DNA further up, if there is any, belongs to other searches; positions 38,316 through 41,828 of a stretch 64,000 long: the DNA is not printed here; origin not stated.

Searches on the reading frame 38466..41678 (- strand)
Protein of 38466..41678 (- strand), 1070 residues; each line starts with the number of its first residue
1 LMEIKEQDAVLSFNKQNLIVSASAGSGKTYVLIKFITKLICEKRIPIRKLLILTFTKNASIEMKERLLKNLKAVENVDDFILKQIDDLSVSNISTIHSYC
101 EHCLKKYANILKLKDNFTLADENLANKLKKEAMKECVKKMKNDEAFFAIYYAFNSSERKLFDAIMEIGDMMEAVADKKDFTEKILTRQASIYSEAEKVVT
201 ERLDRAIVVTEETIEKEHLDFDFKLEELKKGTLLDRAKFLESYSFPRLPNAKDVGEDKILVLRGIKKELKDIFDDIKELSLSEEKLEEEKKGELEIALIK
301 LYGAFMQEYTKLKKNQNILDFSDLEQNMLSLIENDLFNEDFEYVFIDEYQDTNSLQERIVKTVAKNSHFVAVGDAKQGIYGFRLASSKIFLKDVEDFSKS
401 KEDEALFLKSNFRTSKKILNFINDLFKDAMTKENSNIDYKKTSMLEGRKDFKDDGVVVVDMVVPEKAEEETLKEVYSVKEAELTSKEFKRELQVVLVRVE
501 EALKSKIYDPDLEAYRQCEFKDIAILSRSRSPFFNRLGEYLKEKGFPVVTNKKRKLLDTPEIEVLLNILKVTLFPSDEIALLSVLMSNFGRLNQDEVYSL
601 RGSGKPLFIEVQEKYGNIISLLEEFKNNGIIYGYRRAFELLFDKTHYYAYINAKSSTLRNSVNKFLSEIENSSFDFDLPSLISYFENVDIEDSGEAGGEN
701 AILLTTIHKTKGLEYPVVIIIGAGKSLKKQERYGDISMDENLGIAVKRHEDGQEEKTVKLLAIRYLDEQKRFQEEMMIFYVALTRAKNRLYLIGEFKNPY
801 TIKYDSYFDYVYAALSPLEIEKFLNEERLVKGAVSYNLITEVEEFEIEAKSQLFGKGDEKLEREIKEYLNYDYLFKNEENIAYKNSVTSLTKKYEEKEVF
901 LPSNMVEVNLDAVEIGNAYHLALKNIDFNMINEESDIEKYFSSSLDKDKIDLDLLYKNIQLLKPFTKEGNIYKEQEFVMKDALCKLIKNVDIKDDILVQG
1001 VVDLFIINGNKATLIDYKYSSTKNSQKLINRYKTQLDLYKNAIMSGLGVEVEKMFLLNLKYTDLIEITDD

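Call 29: search_protein_families(library=ncbifam, proteins=[window:38466-41678:-], max_evalue=0.01)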
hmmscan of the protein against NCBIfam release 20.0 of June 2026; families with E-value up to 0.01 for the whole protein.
window:38466-41678:- (1070 aa): 13 families
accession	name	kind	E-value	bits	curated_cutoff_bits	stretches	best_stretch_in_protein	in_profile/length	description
TIGR02785.1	addA_Gpos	equivalog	2.1e-123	413.4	707.65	4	263-604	302-659/1234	helicase-exonuclease AddAB subunit AddA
TIGR02784.1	addA_alphas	equivalog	2.8e-64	218.1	860.75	2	93-1043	112-1114/1138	double-strand break repair helicase AddA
TIGR00609.1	recB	equivalog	6e-51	173.7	696.05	2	87-1018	109-1086/1175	exodeoxyribonuclease V subunit beta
TIGR01073.1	pcrA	equivalog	6.8e-50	170.2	911.2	3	272-438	140-305/725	DNA helicase PcrA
NF010485.0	PRK13909.1-2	equivalog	2.8e-43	148.3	650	1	15-795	3-704/909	RecB-like helicase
TIGR01074.1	rep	equivalog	1.4e-36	126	951.45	3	6-141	5-128/668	DNA helicase Rep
NF010487.0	PRK13909.1-4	equivalog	7.6e-36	123.7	759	2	15-650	4-602/924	RecB-like helicase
NF008743.0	PRK11773.1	equivalog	1.8e-32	112.6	965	2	296-428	168-299/720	DNA helicase II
TIGR01075.1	uvrD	equivalog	3e-32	111.8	1144.45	2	284-428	152-294/715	DNA helicase II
NF008172.0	PRK10919.1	equivalog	6.7e-26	90.7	1168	2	284-426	150-291/673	DNA helicase Rep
NF008276.0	PRK11054.1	equivalog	9.7e-23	80.5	543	2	295-423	385-513/684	DNA helicase IV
NF008128.0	PRK10876.1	equivalog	2.5e-20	71.8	1697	2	44-600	78-631/1181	exodeoxyribonuclease V subunit beta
NF041464.1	HelD_BACSU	equivalog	1.2e-08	33.4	419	1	5-497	215-702/779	RNA polymerase recycling motor HelD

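Call 91: find_homologous_proteins(query=window:38466-41678:-, max_evalue=1e-30)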
Query window:38466-41678:- (1070 aa): 818 proteins with E <= 1e-30 among 8000 candidates; the best 120 are listed.
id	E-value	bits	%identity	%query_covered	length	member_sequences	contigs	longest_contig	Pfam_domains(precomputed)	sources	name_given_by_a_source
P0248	0.0e+0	2261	99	100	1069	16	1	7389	PF13538.13,PF13087.13,PF01443.25,PF13361.13,PF13245.13,PF00580.28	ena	-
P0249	0.0e+0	2261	99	100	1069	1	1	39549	PF13538.13,PF13087.13,PF01443.25,PF13361.13,PF13245.13,PF00580.28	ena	-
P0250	0.0e+0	2256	99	100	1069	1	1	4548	PF13538.13,PF13087.13,PF01443.25,PF13361.13,PF13245.13,PF00580.28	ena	-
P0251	0.0e+0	2252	99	100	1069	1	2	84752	PF13538.13,PF13087.13,PF01443.25,PF13361.13,PF13245.13,PF00580.28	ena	-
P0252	0.0e+0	1855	82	100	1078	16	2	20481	PF13538.13,PF13087.13,PF12705.14,PF01443.25,PF13361.13,PF13245.13,PF00580.28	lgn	-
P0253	0.0e+0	1766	78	100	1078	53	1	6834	PF13538.13,PF13087.13,PF01443.25,PF13361.13,PF13245.13,PF00580.28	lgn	-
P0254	0.0e+0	1676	74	100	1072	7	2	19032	PF13538.13,PF13087.13,PF12705.14,PF01443.25,PF13361.13,PF13245.13,PF00580.28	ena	-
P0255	0.0e+0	1666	73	100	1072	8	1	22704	PF13538.13,PF13087.13,PF12705.14,PF01443.25,PF13361.13,PF13245.13,PF00580.28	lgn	-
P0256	0.0e+0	1666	74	100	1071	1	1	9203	PF13538.13,PF13087.13,PF01443.25,PF13361.13,PF13245.13,PF00580.28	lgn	-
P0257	0.0e+0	1597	71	100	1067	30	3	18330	PF12705.14,PF01443.25,PF13361.13,PF13245.13,PF00580.28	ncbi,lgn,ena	-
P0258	0.0e+0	1486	66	100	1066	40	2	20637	PF13538.13,PF01443.25,PF13361.13,PF13245.13,PF00580.28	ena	-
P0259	0.0e+0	1178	56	100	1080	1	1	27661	PF13538.13,PF01443.25,PF13361.13,PF13245.13,PF00580.28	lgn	-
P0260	0.0e+0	1153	54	100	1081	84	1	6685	PF13538.13,PF01443.25,PF13361.13,PF13245.13,PF00580.28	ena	-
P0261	0.0e+0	1145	55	100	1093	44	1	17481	PF13538.13,PF00270.36,PF12705.14,PF01443.25,PF13361.13,PF13245.13,PF00580.28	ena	-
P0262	0.0e+0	1131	54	100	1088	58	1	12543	PF13538.13,PF13087.13,PF01443.25,PF13361.13,PF13245.13,PF00580.28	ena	-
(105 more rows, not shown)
